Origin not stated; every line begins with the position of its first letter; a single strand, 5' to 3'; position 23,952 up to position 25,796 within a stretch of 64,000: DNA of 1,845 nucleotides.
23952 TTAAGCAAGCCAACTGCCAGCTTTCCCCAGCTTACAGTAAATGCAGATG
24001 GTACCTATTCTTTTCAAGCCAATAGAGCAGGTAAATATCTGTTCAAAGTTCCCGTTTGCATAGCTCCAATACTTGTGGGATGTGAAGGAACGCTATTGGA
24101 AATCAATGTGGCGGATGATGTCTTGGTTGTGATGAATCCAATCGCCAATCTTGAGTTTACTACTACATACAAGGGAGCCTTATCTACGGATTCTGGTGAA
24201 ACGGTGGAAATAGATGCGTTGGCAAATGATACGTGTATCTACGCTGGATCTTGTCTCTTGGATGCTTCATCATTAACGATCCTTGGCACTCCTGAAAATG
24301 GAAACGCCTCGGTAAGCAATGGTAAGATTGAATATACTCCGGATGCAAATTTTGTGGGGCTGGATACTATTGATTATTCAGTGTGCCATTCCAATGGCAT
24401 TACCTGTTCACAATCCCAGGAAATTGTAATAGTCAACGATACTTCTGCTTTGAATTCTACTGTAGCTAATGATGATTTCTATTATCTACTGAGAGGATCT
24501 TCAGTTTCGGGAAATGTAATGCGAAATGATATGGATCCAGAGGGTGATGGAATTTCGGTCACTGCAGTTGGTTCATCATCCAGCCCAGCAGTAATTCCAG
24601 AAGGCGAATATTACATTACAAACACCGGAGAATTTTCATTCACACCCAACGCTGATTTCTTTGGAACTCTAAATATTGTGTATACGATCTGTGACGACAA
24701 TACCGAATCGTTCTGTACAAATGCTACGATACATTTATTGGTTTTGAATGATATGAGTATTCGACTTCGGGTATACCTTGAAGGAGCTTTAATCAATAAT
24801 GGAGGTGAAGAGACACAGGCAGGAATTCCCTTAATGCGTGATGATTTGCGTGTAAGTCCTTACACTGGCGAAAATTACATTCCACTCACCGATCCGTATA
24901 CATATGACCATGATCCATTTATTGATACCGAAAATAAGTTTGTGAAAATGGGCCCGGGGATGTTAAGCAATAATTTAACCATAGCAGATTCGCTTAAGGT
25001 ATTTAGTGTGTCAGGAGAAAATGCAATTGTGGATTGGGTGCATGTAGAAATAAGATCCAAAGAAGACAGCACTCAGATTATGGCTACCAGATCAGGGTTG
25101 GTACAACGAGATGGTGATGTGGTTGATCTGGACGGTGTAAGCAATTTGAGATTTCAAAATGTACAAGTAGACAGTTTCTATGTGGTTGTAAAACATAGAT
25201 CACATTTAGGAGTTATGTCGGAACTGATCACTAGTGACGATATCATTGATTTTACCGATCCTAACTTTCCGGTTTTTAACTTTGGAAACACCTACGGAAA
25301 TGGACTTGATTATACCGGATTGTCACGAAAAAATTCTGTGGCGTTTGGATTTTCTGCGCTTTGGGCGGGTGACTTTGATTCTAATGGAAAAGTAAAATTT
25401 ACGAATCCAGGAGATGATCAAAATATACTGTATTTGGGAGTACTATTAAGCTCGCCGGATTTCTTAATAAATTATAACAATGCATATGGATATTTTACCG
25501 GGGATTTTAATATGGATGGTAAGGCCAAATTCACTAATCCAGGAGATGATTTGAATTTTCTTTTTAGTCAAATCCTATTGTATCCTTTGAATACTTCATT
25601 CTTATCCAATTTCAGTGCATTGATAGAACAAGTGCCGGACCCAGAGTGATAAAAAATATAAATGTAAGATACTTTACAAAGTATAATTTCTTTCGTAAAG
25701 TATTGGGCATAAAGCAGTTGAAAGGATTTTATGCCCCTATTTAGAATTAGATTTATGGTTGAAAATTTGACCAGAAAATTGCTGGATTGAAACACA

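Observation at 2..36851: Tandem triplet of giant paralogous surface-protein genes: diversified lectin-like heads on a length-invariant 5.6-kb stalk/anchor block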

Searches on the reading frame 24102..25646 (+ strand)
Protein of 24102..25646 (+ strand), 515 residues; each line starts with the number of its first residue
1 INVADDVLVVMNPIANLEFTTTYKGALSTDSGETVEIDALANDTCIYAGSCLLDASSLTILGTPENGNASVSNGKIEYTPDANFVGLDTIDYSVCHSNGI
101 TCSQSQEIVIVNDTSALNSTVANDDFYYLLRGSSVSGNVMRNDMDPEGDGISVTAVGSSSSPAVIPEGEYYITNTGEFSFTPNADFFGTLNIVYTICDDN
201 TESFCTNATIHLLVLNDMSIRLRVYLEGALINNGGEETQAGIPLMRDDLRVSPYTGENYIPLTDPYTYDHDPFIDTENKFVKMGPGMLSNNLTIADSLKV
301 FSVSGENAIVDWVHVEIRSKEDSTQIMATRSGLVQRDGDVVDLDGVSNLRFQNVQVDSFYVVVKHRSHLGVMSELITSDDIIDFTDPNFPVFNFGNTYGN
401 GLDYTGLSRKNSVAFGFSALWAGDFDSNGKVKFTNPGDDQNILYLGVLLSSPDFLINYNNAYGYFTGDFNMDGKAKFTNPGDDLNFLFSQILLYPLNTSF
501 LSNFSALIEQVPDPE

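Call 6: search_protein_families(library=pfam, proteins=[window:24102-25646:+], max_evalue=0.01)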
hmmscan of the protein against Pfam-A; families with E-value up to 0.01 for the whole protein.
window:24102-25646:+ (515 aa): 4 families
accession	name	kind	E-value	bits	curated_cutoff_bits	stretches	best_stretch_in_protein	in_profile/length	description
PF17963.7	Big_9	-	6.7e-25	88.2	23.6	2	120-203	4-81/89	Bacterial Ig domain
PF17892.7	Cadherin_5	-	1.9e-14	53.7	26.5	2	138-211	28-96/98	Cadherin-like domain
PF17803.7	Cadherin_4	-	3.5e-06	27.9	25.1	1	119-180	13-71/71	Bacterial cadherin-like domain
PF19076.6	CshA_repeat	-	3.9e-06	27.9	27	1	160-193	50-83/103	Surface adhesin CshA repetitive domain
